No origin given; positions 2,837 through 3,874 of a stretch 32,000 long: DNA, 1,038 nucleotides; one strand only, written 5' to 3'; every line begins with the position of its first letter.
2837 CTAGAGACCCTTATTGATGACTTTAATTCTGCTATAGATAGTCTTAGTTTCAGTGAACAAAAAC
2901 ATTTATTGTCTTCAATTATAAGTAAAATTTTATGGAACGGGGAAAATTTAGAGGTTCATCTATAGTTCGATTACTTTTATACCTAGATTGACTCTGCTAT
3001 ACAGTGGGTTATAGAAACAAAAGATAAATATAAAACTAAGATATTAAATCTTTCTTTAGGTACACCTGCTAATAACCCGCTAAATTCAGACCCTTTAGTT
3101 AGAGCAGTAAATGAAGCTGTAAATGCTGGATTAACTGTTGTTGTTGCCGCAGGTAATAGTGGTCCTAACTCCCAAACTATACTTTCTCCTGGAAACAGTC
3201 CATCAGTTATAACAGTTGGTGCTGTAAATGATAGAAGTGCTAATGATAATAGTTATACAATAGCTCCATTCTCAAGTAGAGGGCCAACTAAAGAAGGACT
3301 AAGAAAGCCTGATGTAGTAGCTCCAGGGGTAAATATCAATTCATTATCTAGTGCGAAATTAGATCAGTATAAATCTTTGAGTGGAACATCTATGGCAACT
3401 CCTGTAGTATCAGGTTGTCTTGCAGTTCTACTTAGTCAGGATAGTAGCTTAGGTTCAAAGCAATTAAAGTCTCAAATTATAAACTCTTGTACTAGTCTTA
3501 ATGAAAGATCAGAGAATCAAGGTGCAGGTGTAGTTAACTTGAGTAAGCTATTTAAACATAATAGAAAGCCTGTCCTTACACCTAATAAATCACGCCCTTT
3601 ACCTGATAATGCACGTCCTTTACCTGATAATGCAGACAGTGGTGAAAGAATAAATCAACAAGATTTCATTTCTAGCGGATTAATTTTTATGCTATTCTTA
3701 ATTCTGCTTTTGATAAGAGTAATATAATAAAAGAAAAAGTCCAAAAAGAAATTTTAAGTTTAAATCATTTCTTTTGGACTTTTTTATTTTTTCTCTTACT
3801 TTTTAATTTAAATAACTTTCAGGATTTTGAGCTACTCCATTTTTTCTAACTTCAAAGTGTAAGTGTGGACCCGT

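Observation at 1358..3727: Large serine recombinase butted against a start-less half of a subtilisin-like protease gene: candidate gene-splitting integrative element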

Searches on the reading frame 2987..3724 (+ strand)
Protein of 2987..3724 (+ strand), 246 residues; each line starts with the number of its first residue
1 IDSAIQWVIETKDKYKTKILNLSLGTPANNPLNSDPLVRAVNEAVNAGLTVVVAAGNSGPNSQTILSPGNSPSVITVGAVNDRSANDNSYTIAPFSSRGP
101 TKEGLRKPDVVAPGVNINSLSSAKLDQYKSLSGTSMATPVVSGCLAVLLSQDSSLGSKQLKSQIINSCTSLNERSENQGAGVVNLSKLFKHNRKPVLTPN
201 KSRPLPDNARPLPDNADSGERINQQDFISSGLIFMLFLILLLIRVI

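Call 8: search_protein_families(library=pfam, proteins=[window:2987-3724:+], max_evalue=0.01)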
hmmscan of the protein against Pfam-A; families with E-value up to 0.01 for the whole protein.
window:2987-3724:+ (246 aa): 1 family
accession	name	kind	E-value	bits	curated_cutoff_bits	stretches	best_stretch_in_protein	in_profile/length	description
PF00082.27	Peptidase_S8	-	1.3e-35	123.6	21.8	1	3-181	101-288/288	Subtilase family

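Call 10: find_homologous_proteins(query=window:2987-3724:+)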
Query window:2987-3724:+ (246 aa): 5572 proteins with E <= 0.001 among 8000 candidates; the best 120 are listed.
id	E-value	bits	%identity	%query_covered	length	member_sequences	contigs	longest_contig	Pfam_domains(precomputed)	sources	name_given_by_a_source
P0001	4.5e-90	319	70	86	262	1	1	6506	PF00082.28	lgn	-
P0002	5.5e-88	313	71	86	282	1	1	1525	PF00082.28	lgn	-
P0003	1.1e-85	305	60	95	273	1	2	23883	PF00082.28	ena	-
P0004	1.2e-85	305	62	94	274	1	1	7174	PF00082.28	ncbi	-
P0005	6.4e-82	293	65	87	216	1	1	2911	PF00082.28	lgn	-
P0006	8.7e-79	283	68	80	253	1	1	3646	PF00082.28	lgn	-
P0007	2.2e-78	281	69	80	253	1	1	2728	PF00082.28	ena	-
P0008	3.4e-77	277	60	100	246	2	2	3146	PF00082.28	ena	-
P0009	1.5e-76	275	61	100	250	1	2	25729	PF00082.28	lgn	-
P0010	1.8e-76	275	72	74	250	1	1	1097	PF00082.28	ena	-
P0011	5.4e-76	273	72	69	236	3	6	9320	PF00082.28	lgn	-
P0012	6.4e-76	273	65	72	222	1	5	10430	PF00082.28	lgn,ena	-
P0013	1.1e-75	272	66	78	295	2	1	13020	PF00082.28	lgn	-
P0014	1.2e-74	269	68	78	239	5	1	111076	PF00082.28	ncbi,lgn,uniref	ncbi:S8 family serine peptidase [Brassicibacter mesophilus]|uniref:S8 family serine peptidase n=1 Ta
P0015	2.1e-72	262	65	78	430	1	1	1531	PF00082.28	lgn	-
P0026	3.5e-68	248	67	77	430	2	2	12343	PF00082.28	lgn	-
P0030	1.2e-67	246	62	79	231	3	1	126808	PF00082.28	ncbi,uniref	ncbi:S8 family serine peptidase [Sporosalibacterium faouarense]|uniref:S8 family serine peptidase n=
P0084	2.0e-64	236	63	77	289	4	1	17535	PF00082.28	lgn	-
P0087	2.9e-64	235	52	98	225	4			PF00082.28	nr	nr:S8 family serine peptidase [Clostridiisalibacter paucivorans]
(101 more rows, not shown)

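Call 15: find_encoding_contigs(protein=P0014, flank=10000, max_places=3)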
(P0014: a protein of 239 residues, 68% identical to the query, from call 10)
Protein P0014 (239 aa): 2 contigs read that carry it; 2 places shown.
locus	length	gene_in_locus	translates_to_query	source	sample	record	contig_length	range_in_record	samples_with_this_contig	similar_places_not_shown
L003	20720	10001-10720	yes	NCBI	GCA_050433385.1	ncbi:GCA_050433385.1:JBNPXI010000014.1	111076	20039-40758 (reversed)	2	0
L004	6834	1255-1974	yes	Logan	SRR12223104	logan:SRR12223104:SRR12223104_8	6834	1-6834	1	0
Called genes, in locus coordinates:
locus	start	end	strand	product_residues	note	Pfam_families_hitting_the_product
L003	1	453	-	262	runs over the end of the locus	PF12684:DUF3799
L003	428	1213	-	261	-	PF03837:RecT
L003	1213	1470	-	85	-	-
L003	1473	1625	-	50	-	-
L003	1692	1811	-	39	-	-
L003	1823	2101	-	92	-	-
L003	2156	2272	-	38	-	-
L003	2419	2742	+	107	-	-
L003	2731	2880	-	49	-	-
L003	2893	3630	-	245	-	PF08346:AntA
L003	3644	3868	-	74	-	PF01726:LexA_DNA_bind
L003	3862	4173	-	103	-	-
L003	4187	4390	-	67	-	PF01381:HTH_3, PF13560:HTH_31 (weak)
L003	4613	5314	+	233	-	PF01381:HTH_3, PF12844:HTH_19, PF13560:HTH_31 (weak)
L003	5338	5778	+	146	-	PF06114:Peptidase_M78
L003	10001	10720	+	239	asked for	PF00082:Peptidase_S8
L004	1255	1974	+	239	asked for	PF00082:Peptidase_S8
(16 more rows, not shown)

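Call 16: find_encoding_contigs(protein=P0030, flank=10000, max_places=3)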
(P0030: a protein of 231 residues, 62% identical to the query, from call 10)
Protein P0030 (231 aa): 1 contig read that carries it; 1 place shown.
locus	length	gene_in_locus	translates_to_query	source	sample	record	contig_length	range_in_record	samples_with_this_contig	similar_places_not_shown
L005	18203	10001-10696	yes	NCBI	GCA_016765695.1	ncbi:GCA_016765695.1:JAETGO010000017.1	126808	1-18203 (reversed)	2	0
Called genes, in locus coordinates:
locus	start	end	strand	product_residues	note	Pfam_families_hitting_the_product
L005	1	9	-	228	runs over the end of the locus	PF00072:Response_reg, PF13181:TPR_8 (faint), PF00515:TPR_1 (faint), PF07719:TPR_2 (weak)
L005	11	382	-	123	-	PF00072:Response_reg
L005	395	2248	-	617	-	PF12729:4HB_MCP_1 (weak), PF00672:HAMP, PF00989:PAS, PF13188:PAS_8 (weak), PF08448:PAS_4 (weak), PF13426:PAS_9, PF00512:HisKA, PF02518:HATPase_c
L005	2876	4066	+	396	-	PF08668:HDOD (faint), PF13487:HD_5, PF01966:HD, PF13487:HD_5, PF01966:HD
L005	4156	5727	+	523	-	PF03323:GerA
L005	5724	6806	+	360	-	PF03845:Spore_permease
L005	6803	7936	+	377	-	PF25198:Spore_GerAC_N, PF05504:Spore_GerAC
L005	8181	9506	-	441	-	-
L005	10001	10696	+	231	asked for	PF00082:Peptidase_S8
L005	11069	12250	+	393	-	PF13487:HD_5, PF01966:HD, PF08668:HDOD (faint), PF13487:HD_5, PF01966:HD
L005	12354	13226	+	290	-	PF08668:HDOD, PF01966:HD (weak)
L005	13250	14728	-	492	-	PF01476:LysM, PF07501:G5, PF01551:Peptidase_M23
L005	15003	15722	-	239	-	-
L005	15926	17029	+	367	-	PF07261:DnaB_2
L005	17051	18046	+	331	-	PF01695:IstB_IS21, PF00308:Bac_DnaA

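Call 17: find_encoding_contigs(protein=P0003, flank=10000, max_places=3)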
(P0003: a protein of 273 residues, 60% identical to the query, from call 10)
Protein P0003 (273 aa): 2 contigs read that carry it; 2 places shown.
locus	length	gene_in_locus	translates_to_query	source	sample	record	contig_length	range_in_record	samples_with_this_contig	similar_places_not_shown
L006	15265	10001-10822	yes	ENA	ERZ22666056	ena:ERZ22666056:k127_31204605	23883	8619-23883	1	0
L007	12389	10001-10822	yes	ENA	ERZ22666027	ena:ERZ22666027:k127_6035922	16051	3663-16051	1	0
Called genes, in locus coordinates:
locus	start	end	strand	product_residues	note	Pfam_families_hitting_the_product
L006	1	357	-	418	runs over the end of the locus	PF00275:EPSP_synthase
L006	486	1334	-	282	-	PF09648:YycI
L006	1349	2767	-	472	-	PF07435:YycH_N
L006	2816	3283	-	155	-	-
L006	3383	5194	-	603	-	PF13426:PAS_9 (faint), PF00672:HAMP, PF00989:PAS (weak), PF00512:HisKA, PF02518:HATPase_c, PF13589:HATPase_c_3 (faint)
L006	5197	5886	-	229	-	PF00072:Response_reg, PF00486:Trans_reg_C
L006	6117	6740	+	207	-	PF00082:Peptidase_S8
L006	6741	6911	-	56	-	-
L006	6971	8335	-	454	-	PF01554:MatE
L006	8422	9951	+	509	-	PF00239:Resolvase, PF07508:Recombinase, PF13408:Zn_ribbon_recom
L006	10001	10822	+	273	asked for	PF00082:Peptidase_S8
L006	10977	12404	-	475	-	PF07501:G5, PF01551:Peptidase_M23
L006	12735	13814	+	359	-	PF07261:DnaB_2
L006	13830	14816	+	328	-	PF00308:Bac_DnaA, PF01695:IstB_IS21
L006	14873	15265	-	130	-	?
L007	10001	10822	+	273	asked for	PF00082:Peptidase_S8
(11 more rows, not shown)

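Call 18: find_encoding_contigs(protein=P0009, flank=10000, max_places=3)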
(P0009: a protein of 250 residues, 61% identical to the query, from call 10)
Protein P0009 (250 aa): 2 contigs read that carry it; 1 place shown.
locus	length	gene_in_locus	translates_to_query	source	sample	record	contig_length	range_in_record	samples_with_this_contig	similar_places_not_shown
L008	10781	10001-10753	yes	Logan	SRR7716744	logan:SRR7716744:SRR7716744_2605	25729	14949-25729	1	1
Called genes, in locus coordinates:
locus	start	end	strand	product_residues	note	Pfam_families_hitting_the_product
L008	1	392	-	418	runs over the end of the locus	PF00275:EPSP_synthase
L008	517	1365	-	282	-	-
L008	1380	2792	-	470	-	PF07435:YycH_N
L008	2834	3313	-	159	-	-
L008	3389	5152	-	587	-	PF08448:PAS_4 (faint), PF00672:HAMP, PF00989:PAS (weak), PF13426:PAS_9 (weak), PF00512:HisKA, PF02518:HATPase_c, PF13589:HATPase_c_3 (weak)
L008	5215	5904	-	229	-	PF00072:Response_reg, PF00486:Trans_reg_C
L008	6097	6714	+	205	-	PF00082:Peptidase_S8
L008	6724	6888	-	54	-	-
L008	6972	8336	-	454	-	PF01554:MatE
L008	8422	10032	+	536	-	PF00239:Resolvase, PF07508:Recombinase, PF13408:Zn_ribbon_recom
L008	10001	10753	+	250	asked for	PF00082:Peptidase_S8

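Call 25: find_homologous_proteins(query=A1)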
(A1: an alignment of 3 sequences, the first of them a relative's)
Query A1 (3 sequences) (205 aa, profile of the alignment): 251 proteins with E <= 0.001 among 1190 candidates; the best 120 are listed.
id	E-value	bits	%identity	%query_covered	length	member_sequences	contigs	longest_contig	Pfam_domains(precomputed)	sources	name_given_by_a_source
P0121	1.4e-130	451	100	100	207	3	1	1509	PF00082.28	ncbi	-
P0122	4.4e-123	426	73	100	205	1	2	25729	PF00082.28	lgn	-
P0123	4.4e-121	420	75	100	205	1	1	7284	PF00082.28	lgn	-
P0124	6.7e-121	419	87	100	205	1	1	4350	PF00082.28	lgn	-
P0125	3.4e-119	414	85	100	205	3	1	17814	PF00082.28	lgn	-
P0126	3.9e-119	414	85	100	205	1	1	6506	PF00082.28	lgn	-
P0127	1.9e-118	411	76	100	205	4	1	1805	PF00082.28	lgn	-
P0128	7.6e-115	400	77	100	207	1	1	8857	PF00082.28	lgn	-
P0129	5.0e-114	397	75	100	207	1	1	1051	PF00082.28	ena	-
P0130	3.5e-111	388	75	99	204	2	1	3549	PF00082.28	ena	-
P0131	1.4e-110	386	75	100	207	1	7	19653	PF00082.28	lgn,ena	-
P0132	1.8e-108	379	72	100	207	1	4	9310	PF00082.28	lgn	-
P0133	1.1e-104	366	71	99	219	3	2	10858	PF00082.28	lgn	-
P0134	1.1e-97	344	70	100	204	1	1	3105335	PF00082.28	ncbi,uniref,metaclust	ncbi:peptidase S8/S53 family protein [Gottschalkia acidurici 9a]|uniref:Peptidase S8/S53 family prot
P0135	7.9e-97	341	68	99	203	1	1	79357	PF00082.28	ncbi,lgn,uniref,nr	ncbi:peptidase S8/S53 family protein [Gottschalkia purinilytica]|uniref:Peptidase S8/S53 family prot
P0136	3.9e-96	338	69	100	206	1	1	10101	PF00082.28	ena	-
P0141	1.0e-86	308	65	96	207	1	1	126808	PF00082.28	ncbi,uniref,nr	ncbi:S8 family serine peptidase [Sporosalibacterium faouarense]|uniref:S8 family serine peptidase n=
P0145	4.8e-75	270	55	97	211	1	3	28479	PF00082.28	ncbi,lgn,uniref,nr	ncbi:S8 family serine peptidase [Clostridiisalibacter paucivorans]|uniref:S8 family serine peptidase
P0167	4.5e-53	198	50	77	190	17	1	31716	PF00082.28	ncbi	-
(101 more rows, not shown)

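Call 26: find_encoding_contigs(protein=P0134, flank=10000, max_places=2)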
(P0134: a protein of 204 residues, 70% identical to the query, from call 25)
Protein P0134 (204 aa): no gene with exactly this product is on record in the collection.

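Call 27: find_encoding_contigs(protein=P0135, flank=10000, max_places=2)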
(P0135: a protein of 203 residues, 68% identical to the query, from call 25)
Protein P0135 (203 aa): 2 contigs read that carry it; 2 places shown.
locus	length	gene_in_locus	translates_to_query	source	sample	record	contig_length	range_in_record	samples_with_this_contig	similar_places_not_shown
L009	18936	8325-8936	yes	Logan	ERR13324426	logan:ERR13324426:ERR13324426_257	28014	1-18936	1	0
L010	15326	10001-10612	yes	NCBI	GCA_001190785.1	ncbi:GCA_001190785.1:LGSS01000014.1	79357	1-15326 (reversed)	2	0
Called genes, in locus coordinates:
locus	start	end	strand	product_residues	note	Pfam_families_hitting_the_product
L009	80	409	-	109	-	PF19524:DUF6054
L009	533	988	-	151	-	PF02590:SPOUT_MTase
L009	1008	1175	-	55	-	PF14116:YyzF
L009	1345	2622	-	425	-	PF00089:Trypsin, PF13365:Trypsin_2, PF00595:PDZ, PF13180:PDZ_2, PF17820:PDZ_6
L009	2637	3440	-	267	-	PF00753:Lactamase_B, PF13483:Lactamase_B_3 (weak), PF23023:Anti-Pycsar_Apyc1 (weak), PF12706:Lactamase_B_2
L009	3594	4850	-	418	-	PF00275:EPSP_synthase, PF01175:Urocanase (faint)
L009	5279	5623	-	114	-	PF02518:HATPase_c, PF13589:HATPase_c_3 (weak)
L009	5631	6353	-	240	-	PF00512:HisKA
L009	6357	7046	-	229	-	PF00072:Response_reg, PF00486:Trans_reg_C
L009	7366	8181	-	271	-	PF13485:Peptidase_MA_2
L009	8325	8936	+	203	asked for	PF00082:Peptidase_S8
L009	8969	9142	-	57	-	-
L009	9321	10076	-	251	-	PF01522:Polysacc_deac_1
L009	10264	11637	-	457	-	PF01554:MatE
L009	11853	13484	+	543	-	PF00239:Resolvase, PF07508:Recombinase, PF13408:Zn_ribbon_recom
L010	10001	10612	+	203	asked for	PF00082:Peptidase_S8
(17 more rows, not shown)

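Call 28: find_encoding_contigs(protein=P0141, flank=10000, max_places=2)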
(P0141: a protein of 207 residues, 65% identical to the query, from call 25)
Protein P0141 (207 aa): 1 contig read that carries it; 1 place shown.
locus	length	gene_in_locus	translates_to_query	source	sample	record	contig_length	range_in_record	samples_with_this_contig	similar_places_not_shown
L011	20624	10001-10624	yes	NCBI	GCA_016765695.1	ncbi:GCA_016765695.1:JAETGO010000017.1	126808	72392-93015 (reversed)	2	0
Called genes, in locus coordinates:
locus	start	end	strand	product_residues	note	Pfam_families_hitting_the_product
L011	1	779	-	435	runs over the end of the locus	PF00089:Trypsin, PF13365:Trypsin_2, PF00595:PDZ, PF13180:PDZ_2, PF17820:PDZ_6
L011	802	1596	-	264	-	PF00753:Lactamase_B, PF23023:Anti-Pycsar_Apyc1, PF12706:Lactamase_B_2, PF16661:Lactamase_B_6 (weak)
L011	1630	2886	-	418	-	PF00275:EPSP_synthase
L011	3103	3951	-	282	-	-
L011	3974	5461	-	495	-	-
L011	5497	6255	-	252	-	-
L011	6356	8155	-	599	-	PF08448:PAS_4 (faint), PF00672:HAMP, PF00989:PAS (weak), PF13188:PAS_8 (weak), PF13426:PAS_9, PF00512:HisKA, PF02518:HATPase_c, PF13589:HATPase_c_3 (weak)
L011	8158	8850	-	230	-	PF00072:Response_reg, PF00486:Trans_reg_C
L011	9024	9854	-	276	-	PF13485:Peptidase_MA_2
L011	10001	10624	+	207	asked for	PF00082:Peptidase_S8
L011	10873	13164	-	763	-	-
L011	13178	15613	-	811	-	PF13589:HATPase_c_3, PF02518:HATPase_c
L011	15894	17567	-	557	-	PF01555:N6_N4_Mtase (weak), PF01170:UPF0020 (faint)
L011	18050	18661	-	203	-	PF00239:Resolvase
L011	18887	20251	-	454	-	PF06114:Peptidase_M78, PF02661:Fic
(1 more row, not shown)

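Call 32: find_encoding_contigs(protein=P0125, flank=10000, max_places=2)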
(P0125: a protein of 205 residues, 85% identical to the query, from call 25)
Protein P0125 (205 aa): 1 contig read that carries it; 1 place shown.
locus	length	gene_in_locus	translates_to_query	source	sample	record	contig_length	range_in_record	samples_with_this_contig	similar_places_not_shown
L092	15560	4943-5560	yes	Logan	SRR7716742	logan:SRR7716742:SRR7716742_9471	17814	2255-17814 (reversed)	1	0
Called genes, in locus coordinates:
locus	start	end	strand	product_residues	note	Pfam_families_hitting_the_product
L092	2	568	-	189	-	?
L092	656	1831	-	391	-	PF00999:Na_H_Exchanger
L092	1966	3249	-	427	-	PF07969:Amidohydro_3 (faint), PF01979:Amidohydro_1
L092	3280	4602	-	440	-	PF00860:Xan_ur_permease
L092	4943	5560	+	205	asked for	PF00082:Peptidase_S8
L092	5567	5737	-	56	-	-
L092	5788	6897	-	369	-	PF02463:SMC_N (faint), PF00005:ABC_tran, PF13304:AAA_21 (faint), PF17912:OB_MalK, PF08402:TOBE_2 (weak)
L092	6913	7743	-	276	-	PF00528:BPD_transp_1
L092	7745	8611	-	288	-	PF00528:BPD_transp_1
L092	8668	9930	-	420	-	PF01547:SBP_bac_1, PF13416:SBP_bac_8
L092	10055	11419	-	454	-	PF01554:MatE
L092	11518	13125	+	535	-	PF00239:Resolvase, PF07508:Recombinase, PF13408:Zn_ribbon_recom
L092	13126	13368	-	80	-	-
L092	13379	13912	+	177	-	PF00082:Peptidase_S8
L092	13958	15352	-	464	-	PF01476:LysM (weak), PF07501:G5, PF01551:Peptidase_M23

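Call 33: find_encoding_contigs(protein=P0131, flank=10000, max_places=4)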
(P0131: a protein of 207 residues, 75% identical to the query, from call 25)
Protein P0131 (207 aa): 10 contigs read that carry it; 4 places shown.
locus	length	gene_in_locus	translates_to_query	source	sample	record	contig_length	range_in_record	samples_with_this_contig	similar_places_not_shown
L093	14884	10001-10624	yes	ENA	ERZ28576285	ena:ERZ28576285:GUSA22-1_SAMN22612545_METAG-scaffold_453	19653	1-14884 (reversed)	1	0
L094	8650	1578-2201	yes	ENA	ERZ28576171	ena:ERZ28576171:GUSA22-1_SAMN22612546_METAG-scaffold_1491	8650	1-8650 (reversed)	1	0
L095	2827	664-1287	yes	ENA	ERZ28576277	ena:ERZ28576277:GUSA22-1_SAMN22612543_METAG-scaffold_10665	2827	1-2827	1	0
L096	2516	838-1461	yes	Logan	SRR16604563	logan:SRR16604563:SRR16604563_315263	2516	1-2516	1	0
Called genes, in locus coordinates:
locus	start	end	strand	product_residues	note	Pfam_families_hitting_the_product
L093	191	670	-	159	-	PF02590:SPOUT_MTase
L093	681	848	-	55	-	PF14116:YyzF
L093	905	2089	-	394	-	PF00089:Trypsin, PF13365:Trypsin_2, PF00595:PDZ (weak), PF13180:PDZ_2, PF17820:PDZ_6 (weak)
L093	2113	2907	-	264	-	PF23023:Anti-Pycsar_Apyc1 (weak), PF00753:Lactamase_B, PF12706:Lactamase_B_2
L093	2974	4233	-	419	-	PF00275:EPSP_synthase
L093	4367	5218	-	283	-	PF09648:YycI, PF16244:DUF4901 (faint)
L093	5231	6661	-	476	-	-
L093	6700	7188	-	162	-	-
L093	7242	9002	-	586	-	PF00672:HAMP, PF13426:PAS_9 (weak), PF00512:HisKA, PF02518:HATPase_c, PF13589:HATPase_c_3 (weak)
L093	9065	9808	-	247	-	PF00072:Response_reg, PF00486:Trans_reg_C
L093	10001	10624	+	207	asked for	PF00082:Peptidase_S8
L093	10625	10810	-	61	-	-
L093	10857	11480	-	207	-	PF08402:TOBE_2 (faint), PF17912:OB_MalK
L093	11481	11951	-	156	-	PF03215:Rad17, PF00005:ABC_tran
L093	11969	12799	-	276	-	PF00528:BPD_transp_1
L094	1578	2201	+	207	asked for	PF00082:Peptidase_S8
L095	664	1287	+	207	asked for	PF00082:Peptidase_S8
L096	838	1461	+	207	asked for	PF00082:Peptidase_S8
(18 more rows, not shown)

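Call 45: find_encoding_contigs(protein=P0167, flank=10000, max_places=2)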
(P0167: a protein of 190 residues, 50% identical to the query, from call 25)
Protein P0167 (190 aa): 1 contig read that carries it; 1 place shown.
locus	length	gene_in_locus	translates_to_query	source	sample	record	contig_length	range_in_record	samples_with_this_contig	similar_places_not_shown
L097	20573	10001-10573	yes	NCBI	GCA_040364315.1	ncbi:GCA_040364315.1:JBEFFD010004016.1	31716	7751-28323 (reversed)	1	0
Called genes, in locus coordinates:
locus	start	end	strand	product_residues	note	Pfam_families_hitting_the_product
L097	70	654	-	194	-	PF00210:Ferritin, PF02915:Rubrerythrin, PF21349:RUBY_RBDX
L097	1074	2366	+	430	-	PF01548:DEDD_Tnp_IS110, PF02371:Transposase_20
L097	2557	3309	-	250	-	PF01975:SurE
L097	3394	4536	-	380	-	PF01139:RtcB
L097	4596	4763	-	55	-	PF14116:YyzF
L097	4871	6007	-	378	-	PF00089:Trypsin, PF13365:Trypsin_2, PF00595:PDZ, PF13180:PDZ_2, PF17820:PDZ_6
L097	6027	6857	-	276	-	PF00753:Lactamase_B, PF23023:Anti-Pycsar_Apyc1 (weak), PF12706:Lactamase_B_2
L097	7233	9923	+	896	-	PF00690:Cation_ATPase_N, PF00122:E1-E2_ATPase, PF00702:Hydrolase, PF13246:Cation_ATPase, PF00689:Cation_ATPase_C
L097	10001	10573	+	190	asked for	PF00082:Peptidase_S8 (weak)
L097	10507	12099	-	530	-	PF00239:Resolvase, PF07508:Recombinase, PF13408:Zn_ribbon_recom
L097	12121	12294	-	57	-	-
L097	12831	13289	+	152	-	PF12844:HTH_19, PF13443:HTH_26 (weak), PF13560:HTH_31, PF01381:HTH_3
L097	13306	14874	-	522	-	PF03023:MurJ, PF01554:MatE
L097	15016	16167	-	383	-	PF04932:Wzy_C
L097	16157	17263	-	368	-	-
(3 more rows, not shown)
